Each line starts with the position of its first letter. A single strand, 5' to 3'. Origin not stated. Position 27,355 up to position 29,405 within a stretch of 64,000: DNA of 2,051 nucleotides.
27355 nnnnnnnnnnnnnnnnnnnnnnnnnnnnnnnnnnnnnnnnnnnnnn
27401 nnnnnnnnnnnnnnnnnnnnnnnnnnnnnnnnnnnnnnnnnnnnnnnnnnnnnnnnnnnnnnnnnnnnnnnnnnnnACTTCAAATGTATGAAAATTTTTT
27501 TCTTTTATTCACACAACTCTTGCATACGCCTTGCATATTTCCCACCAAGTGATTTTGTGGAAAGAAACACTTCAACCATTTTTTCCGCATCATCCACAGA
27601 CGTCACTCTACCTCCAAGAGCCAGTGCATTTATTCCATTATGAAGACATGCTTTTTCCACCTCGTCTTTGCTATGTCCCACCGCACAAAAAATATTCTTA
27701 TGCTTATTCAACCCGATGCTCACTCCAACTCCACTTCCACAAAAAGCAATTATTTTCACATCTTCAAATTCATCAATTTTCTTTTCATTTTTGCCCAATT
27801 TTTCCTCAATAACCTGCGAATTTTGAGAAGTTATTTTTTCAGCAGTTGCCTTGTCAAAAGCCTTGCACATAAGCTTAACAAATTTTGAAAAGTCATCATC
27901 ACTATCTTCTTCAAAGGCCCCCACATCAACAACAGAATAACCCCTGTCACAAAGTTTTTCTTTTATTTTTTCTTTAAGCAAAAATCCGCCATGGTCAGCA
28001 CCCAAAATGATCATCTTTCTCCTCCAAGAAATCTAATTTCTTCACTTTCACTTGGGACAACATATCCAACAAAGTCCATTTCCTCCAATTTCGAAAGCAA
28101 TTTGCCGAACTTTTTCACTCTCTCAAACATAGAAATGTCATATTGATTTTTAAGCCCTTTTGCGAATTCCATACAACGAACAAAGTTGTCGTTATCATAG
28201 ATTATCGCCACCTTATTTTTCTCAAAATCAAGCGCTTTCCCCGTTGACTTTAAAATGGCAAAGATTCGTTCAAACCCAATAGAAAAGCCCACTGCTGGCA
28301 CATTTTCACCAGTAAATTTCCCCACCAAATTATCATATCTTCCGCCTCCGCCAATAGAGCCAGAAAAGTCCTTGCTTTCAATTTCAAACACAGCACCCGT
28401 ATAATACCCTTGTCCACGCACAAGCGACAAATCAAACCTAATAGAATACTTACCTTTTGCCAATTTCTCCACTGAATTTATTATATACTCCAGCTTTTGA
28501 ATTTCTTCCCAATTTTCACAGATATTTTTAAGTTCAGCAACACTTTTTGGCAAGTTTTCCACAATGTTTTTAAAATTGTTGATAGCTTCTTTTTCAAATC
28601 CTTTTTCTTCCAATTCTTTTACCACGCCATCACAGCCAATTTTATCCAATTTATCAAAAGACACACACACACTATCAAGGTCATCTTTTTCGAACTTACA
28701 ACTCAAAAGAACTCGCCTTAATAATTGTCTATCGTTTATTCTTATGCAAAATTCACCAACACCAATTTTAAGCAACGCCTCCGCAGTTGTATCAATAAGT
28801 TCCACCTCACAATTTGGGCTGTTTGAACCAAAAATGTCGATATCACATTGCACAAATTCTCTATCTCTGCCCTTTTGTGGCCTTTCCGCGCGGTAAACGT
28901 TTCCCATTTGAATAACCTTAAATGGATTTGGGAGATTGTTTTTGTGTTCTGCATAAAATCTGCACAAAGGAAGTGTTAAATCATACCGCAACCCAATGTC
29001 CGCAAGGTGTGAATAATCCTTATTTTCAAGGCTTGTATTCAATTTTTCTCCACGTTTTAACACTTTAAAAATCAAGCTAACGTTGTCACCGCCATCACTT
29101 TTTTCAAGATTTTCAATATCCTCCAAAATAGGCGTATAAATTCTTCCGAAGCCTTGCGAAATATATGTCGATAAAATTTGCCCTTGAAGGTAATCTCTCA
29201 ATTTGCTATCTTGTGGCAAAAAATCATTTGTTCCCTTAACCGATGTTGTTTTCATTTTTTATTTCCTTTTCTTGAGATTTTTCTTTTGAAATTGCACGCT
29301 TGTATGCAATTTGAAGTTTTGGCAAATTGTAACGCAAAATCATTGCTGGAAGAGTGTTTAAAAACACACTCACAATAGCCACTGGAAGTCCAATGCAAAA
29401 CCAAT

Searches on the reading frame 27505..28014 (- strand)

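Call 12: search_protein_families(library=pfam, proteins=[window:27505-28014:-])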
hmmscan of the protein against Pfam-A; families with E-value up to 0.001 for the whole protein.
window:27505-28014:- (169 aa): 1 family
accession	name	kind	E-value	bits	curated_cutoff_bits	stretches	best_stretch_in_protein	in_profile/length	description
PF02502.23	LacAB_rpiB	-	1.8e-32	112.6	24.7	2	79-166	50-137/138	Ribose/Galactose Isomerase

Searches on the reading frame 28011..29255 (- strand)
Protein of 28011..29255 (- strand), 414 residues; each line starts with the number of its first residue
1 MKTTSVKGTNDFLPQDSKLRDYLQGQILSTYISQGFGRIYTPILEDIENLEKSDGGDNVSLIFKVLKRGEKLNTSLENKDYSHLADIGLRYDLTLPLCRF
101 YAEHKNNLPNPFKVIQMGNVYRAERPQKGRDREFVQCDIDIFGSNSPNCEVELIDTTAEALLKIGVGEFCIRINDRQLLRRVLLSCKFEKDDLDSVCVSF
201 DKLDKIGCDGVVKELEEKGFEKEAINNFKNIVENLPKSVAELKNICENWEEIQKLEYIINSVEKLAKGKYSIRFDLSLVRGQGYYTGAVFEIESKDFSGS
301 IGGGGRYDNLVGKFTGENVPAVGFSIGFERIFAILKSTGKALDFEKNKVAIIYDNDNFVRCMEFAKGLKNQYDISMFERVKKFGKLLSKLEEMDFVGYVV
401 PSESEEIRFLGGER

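Call 12: search_protein_families(library=pfam, proteins=[window:28011-29255:-])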
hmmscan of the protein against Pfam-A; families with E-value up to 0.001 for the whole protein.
window:28011-29255:- (414 aa): 3 families
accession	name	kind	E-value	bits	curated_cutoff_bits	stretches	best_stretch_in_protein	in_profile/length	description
PF13393.11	tRNA-synt_His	-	7.6e-45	153.9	25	1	8-331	1-308/308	Histidyl-tRNA synthetase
PF00587.30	tRNA-synt_2b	-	1.4e-06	29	29.3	1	96-274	20-118/179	tRNA synthetase class II core domain (G, H, P, S and T)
PF00152.25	tRNA-synt_2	-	0.00017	21.2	25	0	113-141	93-121/308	tRNA synthetases class II (D, K and N)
